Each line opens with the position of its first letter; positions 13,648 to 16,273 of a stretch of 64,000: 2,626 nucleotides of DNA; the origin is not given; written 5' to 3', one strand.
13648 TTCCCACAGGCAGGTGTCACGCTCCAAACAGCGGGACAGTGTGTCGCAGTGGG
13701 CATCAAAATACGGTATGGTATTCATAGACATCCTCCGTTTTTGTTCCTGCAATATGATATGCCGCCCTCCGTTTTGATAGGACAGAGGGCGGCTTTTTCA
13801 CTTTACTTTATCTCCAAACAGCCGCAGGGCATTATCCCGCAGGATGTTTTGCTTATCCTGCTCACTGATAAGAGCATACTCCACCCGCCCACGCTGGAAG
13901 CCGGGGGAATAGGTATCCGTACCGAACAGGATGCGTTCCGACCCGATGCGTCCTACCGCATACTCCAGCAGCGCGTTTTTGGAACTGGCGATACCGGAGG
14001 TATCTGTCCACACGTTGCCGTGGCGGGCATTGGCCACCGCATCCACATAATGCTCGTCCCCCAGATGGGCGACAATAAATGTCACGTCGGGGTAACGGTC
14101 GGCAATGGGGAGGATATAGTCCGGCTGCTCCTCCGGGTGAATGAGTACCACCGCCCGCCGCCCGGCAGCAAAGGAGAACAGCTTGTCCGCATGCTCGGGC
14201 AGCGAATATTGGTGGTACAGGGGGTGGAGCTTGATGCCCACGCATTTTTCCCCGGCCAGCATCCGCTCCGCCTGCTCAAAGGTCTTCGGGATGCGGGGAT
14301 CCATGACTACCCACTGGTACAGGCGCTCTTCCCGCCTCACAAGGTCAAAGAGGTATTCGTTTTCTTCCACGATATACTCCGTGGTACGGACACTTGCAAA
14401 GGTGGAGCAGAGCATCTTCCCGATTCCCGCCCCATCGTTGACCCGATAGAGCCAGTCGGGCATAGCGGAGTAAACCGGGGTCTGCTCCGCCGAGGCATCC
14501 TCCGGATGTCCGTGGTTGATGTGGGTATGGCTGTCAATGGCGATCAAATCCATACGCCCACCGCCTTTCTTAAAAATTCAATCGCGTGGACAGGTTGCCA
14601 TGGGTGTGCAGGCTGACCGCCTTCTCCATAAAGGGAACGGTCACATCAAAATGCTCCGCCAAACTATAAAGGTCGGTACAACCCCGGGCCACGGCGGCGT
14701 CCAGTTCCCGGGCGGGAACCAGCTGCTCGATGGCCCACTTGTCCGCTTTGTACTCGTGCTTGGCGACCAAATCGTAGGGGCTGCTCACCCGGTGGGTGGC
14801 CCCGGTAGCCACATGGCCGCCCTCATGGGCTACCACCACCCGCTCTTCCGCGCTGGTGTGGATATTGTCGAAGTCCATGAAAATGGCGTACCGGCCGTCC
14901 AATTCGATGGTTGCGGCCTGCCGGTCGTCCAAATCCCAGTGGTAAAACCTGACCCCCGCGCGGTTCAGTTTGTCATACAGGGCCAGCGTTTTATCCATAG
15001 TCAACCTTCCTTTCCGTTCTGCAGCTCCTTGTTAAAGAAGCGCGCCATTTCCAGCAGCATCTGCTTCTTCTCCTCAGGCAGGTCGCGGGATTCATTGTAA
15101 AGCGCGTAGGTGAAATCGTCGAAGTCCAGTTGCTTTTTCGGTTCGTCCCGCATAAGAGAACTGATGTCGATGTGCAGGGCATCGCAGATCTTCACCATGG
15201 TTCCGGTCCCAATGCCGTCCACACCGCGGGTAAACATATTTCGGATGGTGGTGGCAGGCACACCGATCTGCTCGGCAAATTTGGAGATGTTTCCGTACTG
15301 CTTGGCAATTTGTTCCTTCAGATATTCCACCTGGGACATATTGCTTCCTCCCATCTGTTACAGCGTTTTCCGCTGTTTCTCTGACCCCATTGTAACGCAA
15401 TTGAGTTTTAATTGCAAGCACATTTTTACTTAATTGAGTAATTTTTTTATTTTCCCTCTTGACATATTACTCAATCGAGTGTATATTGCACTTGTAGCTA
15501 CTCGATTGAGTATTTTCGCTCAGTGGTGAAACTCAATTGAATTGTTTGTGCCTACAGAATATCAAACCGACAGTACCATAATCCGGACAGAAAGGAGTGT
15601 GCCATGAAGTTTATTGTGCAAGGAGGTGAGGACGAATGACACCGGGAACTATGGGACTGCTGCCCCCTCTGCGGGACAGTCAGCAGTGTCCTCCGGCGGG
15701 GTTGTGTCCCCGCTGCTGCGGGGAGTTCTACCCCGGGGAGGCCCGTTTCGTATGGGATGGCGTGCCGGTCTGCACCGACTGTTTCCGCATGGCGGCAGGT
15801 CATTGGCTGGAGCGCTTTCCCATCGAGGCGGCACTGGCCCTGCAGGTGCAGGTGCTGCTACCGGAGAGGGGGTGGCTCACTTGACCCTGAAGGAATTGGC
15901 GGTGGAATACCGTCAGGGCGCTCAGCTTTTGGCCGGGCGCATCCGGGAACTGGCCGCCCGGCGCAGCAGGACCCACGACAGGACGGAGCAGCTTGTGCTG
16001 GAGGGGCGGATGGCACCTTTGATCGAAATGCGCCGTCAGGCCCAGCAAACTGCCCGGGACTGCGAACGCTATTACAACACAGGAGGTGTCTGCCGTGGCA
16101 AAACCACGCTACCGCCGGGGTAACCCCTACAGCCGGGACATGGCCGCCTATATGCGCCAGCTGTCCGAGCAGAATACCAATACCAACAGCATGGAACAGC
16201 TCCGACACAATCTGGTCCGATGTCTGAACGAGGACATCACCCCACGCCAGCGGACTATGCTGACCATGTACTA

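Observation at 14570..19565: Minimal 'switch-payload-lysis' module: a phage-derived inducible release system with no virion genes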

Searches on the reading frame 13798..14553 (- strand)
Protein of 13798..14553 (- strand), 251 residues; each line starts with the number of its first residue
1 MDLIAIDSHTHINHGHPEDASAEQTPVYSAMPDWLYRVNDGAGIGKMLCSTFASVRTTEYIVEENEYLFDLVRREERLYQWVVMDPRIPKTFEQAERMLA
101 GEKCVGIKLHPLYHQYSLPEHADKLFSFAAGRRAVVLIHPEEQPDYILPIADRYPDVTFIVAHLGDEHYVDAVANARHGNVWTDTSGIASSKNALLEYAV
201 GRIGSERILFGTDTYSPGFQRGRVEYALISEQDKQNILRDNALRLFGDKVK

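Call 7: search_protein_families(library=pfam, proteins=[window:13798-14553:-], max_evalue=0.01)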
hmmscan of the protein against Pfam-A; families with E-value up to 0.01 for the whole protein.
window:13798-14553:- (251 aa): 2 families
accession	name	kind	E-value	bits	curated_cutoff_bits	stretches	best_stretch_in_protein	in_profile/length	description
PF04909.20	Amidohydro_2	-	2e-26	93.9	26.4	1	6-247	1-288/289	Amidohydrolase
PF01026.27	TatD_DNase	-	0.0032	17.3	27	1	6-217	1-209/253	TatD related DNase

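Call 8: search_protein_families(library=phrogs, proteins=[window:13798-14553:-], max_evalue=0.01)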
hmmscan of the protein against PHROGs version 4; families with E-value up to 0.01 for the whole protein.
window:13798-14553:- (251 aa): 0 families

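Call 79: find_related_loci(query=window:13798-14553:-, collection=metagenome_contigs, flank=10000)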
Query window:13798-14553:- (251 aa) in metagenome_contigs; peptide patterns used: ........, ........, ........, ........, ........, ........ (x = any residue, [..] = any of these).
213 stretches matched a pattern; 3 encode a relative of the query (tblastn E <= 1e-3); 3 distinct loci.
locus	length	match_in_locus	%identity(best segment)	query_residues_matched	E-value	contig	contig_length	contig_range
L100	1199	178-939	60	2-250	3e-108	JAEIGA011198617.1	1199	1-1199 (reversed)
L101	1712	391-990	46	62-250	9e-52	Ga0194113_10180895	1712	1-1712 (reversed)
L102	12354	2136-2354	36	177-246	4e-6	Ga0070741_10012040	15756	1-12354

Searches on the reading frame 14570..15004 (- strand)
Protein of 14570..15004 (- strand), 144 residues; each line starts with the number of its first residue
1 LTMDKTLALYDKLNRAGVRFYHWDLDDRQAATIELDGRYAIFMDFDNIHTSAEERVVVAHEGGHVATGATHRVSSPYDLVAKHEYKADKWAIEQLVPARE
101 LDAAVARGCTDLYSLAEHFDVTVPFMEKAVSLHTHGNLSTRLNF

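Call 7: search_protein_families(library=pfam, proteins=[window:14570-15004:-], max_evalue=0.01)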
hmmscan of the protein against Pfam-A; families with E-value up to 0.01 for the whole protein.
window:14570-15004:- (144 aa): 1 family
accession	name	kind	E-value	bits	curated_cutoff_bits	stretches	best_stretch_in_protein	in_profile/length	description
PF06114.19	Peptidase_M78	-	1.4e-06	28.6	22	1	49-128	37-120/123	IrrE N-terminal-like domain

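Call 8: search_protein_families(library=phrogs, proteins=[window:14570-15004:-], max_evalue=0.01)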
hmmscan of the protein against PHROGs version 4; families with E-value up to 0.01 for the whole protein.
window:14570-15004:- (144 aa): 2 families
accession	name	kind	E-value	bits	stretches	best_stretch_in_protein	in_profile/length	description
phrog_87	-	other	9.8e-20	72.3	1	3-131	37-162/227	metallo-protease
phrog_2439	-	transcription regulation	0.0001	22.3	1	11-116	153-260/367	transcriptional regulator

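Call 20: find_related_loci(query=window:14570-14998:-, collection=viral_contigs, flank=10000)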
Query window:14570-14998:- (142 aa) in viral_contigs; peptide patterns used: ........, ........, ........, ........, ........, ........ (x = any residue, [..] = any of these).
34 stretches matched a pattern; 31 encode a relative of the query (tblastn E <= 1e-3); 31 distinct loci.
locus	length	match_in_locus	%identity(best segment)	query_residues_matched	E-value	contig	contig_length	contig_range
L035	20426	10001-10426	64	1-142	5e-59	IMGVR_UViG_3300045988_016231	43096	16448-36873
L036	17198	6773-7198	61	1-142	2e-57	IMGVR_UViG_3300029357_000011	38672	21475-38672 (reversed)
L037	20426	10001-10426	62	1-142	2e-57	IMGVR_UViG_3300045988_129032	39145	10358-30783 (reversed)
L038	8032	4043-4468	61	1-142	2e-56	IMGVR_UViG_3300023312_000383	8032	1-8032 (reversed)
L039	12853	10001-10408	66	1-136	2e-56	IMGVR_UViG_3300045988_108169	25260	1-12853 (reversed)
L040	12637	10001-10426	61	1-142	3e-56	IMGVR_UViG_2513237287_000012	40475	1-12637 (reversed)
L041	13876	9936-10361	61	1-142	3e-56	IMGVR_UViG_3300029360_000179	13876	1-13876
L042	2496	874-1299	61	1-142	2e-56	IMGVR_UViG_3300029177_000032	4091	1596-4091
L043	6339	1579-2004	61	1-142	3e-56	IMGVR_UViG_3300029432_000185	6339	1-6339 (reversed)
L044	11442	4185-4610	61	1-142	1e-55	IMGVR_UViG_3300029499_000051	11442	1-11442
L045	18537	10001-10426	61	1-142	9e-56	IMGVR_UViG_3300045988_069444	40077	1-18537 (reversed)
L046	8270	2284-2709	61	1-142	9e-56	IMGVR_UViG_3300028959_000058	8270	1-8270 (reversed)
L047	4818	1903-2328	61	1-142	8e-56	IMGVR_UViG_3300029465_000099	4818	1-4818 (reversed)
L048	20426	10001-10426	60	1-142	4e-55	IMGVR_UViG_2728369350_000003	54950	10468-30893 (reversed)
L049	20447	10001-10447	50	1-142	2e-38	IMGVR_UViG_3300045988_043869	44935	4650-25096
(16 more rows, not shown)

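Call 22: find_related_loci(query=window:14570-14998:-, collection=genome_contigs, flank=10000)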
Query window:14570-14998:- (142 aa) in genome_contigs; peptide patterns used: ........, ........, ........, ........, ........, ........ (x = any residue, [..] = any of these).
599 stretches matched a pattern (row limit reached: there are more); 23 encode a relative of the query (tblastn E <= 1e-3); 23 distinct loci.
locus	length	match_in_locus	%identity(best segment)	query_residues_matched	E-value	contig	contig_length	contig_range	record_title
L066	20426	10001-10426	99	1-142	2e-94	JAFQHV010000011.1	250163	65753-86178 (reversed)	MAG: Oscillospiraceae bacterium isolate RGIG1833 Goat_Cecum-5__c161472, whole genome shotgun sequence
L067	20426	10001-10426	96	1-142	2e-92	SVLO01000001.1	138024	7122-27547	MAG: Oscillospiraceae bacterium isolate SIG489 NODE_2617_length_138024_cov_3.806254, whole genome shotgun sequence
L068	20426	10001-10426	76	1-142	2e-72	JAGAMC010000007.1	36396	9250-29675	MAG: Oscillospiraceae bacterium isolate RGIG8567 Water_deer_Cecum-3__c63260, whole genome shotgun sequence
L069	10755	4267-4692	76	1-142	4e-72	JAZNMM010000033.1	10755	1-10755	MAG: Lawsonibacter sp. isolate T1900044661_TS20190127.MAGScoT_cleanbin_000049 SGB_1528_k141_3264955, whole genome shotgu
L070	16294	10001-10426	74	1-142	2e-71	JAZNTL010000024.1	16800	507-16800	MAG: Lawsonibacter sp. isolate T1900044802_TS20190268.MAGScoT_cleanbin_000068 SGB_2728_k141_499006, whole genome shotgun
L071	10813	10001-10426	74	1-142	3e-70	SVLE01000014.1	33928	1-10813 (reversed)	MAG: Oscillospiraceae bacterium isolate SIG479 NODE_6466_length_33928_cov_1.705719, whole genome shotgun sequence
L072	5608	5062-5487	75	1-142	6e-70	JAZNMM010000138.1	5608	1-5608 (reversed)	MAG: Lawsonibacter sp. isolate T1900044661_TS20190127.MAGScoT_cleanbin_000049 SGB_1528_k141_281537, whole genome shotgun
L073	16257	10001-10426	73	1-142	4e-70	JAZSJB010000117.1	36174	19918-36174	MAG: Lawsonibacter sp. isolate T1900044567_TS20190033.MAGScoT_cleanbin_000026 SGB_413_k141_2636336, whole genome shotgun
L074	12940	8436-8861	74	1-142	5e-69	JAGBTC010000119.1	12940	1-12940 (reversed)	MAG: Oscillospiraceae bacterium isolate RGIG9422 Yak_Cecum-2__c352787, whole genome shotgun sequence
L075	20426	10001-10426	74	1-142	8e-68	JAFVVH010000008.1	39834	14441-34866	MAG: Oscillospiraceae bacterium isolate RGIG5427 Sheep_Colon-4__c58362, whole genome shotgun sequence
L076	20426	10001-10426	68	1-142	1e-67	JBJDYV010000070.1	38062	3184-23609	MAG: Oscillospiraceae bacterium isolate LOHA20_bin.032 NODE_414_length_38062_cov_79.417739, whole genome shotgun sequenc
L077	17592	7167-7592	73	1-142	7e-66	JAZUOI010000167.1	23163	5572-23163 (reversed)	MAG: Lawsonibacter sp. isolate T1900044873_TS20190339.MAGScoT_cleanbin_000053 SGB_3181_k141_422877, whole genome shotgun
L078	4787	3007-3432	67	1-142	8e-65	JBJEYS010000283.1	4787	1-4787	MAG: Oscillospiraceae bacterium isolate PUUB51_bin.001 NODE_6125_length_4787_cov_65.104396, whole genome shotgun sequenc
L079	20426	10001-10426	61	1-142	3e-56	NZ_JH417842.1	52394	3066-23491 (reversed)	Flavonifractor plautii ATCC 29863 Scfld600, whole genome shotgun sequence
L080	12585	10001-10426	57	1-142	1e-47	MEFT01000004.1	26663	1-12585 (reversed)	MAG: Clostridium sp. SCN 57-10 ABT01_C0004, whole genome shotgun sequence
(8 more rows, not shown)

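Call 57: search_protein_families(library=ncbifam, proteins=[window:14570-15004:-], max_evalue=0.01)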
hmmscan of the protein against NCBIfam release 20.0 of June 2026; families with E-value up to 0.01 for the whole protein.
window:14570-15004:- (144 aa): 0 families

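Call 58: search_protein_families(library=padloc, proteins=[window:14570-15004:-], max_evalue=0.01)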
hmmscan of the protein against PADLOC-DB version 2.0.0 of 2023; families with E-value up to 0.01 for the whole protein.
window:14570-15004:- (144 aa): 3 families
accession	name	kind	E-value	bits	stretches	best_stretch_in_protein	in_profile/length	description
PDLC03011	peptidase_U41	-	6.1e-05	20.7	1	51-103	156-202/378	-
PDLC04141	capP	-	6.7e-05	20.5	1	17-122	32-142/242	capP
PDLC03954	RmrA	-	0.0048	13.9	1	14-123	167-280/380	-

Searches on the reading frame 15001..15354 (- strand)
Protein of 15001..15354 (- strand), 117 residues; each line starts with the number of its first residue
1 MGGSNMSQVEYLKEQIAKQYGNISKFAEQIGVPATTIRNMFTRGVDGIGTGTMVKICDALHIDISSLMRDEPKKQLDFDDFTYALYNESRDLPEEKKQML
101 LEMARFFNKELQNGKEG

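Call 7: search_protein_families(library=pfam, proteins=[window:15001-15354:-], max_evalue=0.01)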
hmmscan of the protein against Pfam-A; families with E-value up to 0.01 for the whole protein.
window:15001-15354:- (117 aa): 3 families
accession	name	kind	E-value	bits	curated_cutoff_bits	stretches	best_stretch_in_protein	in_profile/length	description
PF13443.12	HTH_26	-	1.6e-06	28.7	22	1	18-72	9-62/63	Cro/C1-type HTH DNA-binding domain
PF01381.28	HTH_3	-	0.0014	19.1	23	0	20-65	9-53/55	Helix-turn-helix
PF02954.25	HTH_8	-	0.0046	17.1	22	0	10-38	8-36/42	Bacterial regulatory protein, Fis family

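Call 8: search_protein_families(library=phrogs, proteins=[window:15001-15354:-], max_evalue=0.01)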
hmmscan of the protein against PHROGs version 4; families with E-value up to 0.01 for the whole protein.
window:15001-15354:- (117 aa): 5 families
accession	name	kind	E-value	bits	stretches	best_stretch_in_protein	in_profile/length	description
phrog_8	-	transcription regulation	1.9e-06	28.6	1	5-103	74-156/346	transcriptional regulator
phrog_4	-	transcription regulation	2.9e-05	24.2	1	8-77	137-201/400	transcriptional repressor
phrog_9425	-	transcription regulation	0.0032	18.2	1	9-62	9-62/72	transcriptional repressor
phrog_37639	-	unknown function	0.0079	17.2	1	48-99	42-94/97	-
phrog_2967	-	transcription regulation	0.0087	16.6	1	11-75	14-77/225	transcriptional regulator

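Call 57: search_protein_families(library=ncbifam, proteins=[window:15001-15354:-], max_evalue=0.01)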
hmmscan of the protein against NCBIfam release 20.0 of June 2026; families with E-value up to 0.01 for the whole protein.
window:15001-15354:- (117 aa): 0 families

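Call 58: search_protein_families(library=padloc, proteins=[window:15001-15354:-], max_evalue=0.01)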
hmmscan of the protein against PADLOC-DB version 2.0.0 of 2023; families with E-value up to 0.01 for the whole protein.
window:15001-15354:- (117 aa): 1 family
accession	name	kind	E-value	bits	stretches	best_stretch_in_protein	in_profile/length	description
PDLC04775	PDC-M69A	-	0.006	15.1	1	12-74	12-73/113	-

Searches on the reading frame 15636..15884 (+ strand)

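Call 7: search_protein_families(library=pfam, proteins=[window:15636-15884:+], max_evalue=0.01)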
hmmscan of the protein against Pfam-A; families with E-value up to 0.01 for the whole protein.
window:15636-15884:+ (82 aa): 0 families

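Call 8: search_protein_families(library=phrogs, proteins=[window:15636-15884:+], max_evalue=0.01)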
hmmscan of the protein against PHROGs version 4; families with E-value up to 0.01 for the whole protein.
window:15636-15884:+ (82 aa): 2 families
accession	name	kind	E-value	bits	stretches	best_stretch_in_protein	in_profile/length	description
phrog_4331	-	unknown function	0.0014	19.6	1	15-49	16-52/68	-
phrog_17287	-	unknown function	0.0087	17.3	0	13-47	24-56/72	-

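Call 57: search_protein_families(library=ncbifam, proteins=[window:15636-15884:+], max_evalue=0.01)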
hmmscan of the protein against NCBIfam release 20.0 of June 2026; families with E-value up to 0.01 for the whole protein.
window:15636-15884:+ (82 aa): 0 families

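Call 58: search_protein_families(library=padloc, proteins=[window:15636-15884:+], max_evalue=0.01)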
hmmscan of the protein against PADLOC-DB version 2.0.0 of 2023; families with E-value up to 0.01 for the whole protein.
window:15636-15884:+ (82 aa): 0 families

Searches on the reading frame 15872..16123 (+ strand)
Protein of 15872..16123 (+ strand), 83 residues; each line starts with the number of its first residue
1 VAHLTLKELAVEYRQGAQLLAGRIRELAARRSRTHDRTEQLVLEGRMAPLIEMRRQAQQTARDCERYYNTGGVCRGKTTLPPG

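Call 7: search_protein_families(library=pfam, proteins=[window:15872-16123:+], max_evalue=0.01)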
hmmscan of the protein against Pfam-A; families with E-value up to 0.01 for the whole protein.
window:15872-16123:+ (83 aa): 1 family
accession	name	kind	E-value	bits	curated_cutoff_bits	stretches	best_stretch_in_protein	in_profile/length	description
PF08895.16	DUF1840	-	0.0074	17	25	1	17-62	59-104/108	Domain of unknown function (DUF1840)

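Call 8: search_protein_families(library=phrogs, proteins=[window:15872-16123:+], max_evalue=0.01)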
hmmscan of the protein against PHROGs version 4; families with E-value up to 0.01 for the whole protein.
window:15872-16123:+ (83 aa): 0 families

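Call 57: search_protein_families(library=ncbifam, proteins=[window:15872-16123:+], max_evalue=0.01)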
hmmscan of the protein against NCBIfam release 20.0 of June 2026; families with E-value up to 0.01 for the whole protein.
window:15872-16123:+ (83 aa): 0 families

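Call 58: search_protein_families(library=padloc, proteins=[window:15872-16123:+], max_evalue=0.01)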
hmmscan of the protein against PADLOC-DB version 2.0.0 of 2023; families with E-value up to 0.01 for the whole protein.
window:15872-16123:+ (83 aa): 0 families

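Call 83: search_solved_structures(query=A4, max_evalue=10)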
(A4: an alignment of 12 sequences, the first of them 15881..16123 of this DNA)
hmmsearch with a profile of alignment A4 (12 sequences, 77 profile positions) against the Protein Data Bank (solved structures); distinct sequences matched with E-value up to 10: 40.
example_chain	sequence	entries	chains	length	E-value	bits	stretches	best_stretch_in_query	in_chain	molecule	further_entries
9tls_A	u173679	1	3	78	0.11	16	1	12-49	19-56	Sc-apCC-2-KLHL20-3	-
5cdk_A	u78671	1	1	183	0.17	15.4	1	14-48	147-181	Chaperonin 60B1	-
4nez_A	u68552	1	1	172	0.26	14.8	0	45-63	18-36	Engineered protein OR276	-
4ney_A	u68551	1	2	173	0.29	14.6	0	45-63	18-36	Engineered protein OR277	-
5cdi_A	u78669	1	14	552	0.48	14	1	14-48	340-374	Chaperonin 60B1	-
1la1_A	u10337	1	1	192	0.54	13.8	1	16-47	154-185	GroEL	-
3vz7_A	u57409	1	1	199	0.59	13.7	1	16-47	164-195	60 kDa chaperonin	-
3vz6_A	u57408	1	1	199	0.59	13.7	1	16-47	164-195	60 kDa chaperonin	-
3vz8_A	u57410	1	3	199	0.6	13.6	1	16-47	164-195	60 kDa chaperonin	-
1fy9_A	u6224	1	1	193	0.61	13.6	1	16-47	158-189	60 KD CHAPERONIN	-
1fya_A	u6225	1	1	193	0.61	13.6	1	16-47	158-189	60 KD CHAPERONIN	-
1kid_A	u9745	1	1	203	0.61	13.6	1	16-47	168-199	GROEL (HSP60 CLASS)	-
5cdj_A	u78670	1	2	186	0.72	13.4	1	17-48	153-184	RuBisCO large subunit-binding protein subunit alpha, chloroplastic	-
3rtk_A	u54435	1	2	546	0.81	13.2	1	15-48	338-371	60 kDa chaperonin 2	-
1sjp_A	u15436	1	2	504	0.82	13.2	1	15-48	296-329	60 kDa chaperonin 2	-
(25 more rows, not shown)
